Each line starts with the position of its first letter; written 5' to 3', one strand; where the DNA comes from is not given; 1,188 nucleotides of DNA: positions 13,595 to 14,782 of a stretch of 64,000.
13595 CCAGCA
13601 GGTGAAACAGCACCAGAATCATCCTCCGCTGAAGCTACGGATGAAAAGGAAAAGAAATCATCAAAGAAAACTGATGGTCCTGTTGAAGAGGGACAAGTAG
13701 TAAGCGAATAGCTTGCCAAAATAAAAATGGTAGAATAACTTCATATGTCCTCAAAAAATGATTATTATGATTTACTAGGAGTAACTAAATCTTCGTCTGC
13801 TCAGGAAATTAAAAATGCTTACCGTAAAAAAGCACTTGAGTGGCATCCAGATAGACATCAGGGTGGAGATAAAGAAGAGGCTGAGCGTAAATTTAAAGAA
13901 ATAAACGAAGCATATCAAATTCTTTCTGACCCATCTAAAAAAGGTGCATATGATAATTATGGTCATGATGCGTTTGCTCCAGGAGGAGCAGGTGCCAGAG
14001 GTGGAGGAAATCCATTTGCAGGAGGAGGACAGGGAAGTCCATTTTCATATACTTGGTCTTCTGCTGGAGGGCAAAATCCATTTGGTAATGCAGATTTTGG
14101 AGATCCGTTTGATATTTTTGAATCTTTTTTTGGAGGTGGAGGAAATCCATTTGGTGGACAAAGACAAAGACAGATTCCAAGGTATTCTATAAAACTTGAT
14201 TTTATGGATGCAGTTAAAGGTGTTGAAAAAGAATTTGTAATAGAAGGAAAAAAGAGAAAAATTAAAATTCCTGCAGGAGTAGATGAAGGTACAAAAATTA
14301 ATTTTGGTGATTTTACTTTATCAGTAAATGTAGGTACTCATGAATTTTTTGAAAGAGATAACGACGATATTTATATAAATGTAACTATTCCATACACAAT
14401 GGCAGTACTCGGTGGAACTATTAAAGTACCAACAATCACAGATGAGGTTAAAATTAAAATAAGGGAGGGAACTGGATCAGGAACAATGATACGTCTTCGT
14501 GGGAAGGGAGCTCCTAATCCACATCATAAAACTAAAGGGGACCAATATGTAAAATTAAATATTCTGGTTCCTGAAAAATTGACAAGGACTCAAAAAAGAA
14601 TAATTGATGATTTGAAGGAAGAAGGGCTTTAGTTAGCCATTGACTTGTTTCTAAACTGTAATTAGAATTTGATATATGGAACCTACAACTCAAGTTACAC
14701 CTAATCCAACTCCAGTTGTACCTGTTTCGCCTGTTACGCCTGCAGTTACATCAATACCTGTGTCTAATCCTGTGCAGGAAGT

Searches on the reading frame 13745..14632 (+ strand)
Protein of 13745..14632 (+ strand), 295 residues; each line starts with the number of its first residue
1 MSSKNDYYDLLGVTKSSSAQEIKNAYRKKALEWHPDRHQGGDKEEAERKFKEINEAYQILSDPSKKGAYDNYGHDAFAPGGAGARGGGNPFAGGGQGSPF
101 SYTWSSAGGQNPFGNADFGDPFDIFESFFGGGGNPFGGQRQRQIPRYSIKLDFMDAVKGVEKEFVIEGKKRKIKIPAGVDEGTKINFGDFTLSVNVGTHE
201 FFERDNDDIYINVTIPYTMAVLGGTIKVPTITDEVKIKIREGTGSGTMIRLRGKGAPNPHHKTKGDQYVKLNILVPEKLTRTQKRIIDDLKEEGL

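Call 25: search_protein_families(library=pfam, proteins=[window:13745-14632:+], max_evalue=0.001)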
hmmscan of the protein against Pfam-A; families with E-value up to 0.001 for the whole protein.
window:13745-14632:+ (295 aa): 2 families
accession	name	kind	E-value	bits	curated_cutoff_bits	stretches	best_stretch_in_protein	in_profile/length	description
PF01556.23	DnaJ_C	-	6e-33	114.5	26.6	1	146-276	2-152/152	DnaJ C terminal domain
PF00226.36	DnaJ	-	4.8e-26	91.1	27.8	1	6-70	1-63/63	DnaJ domain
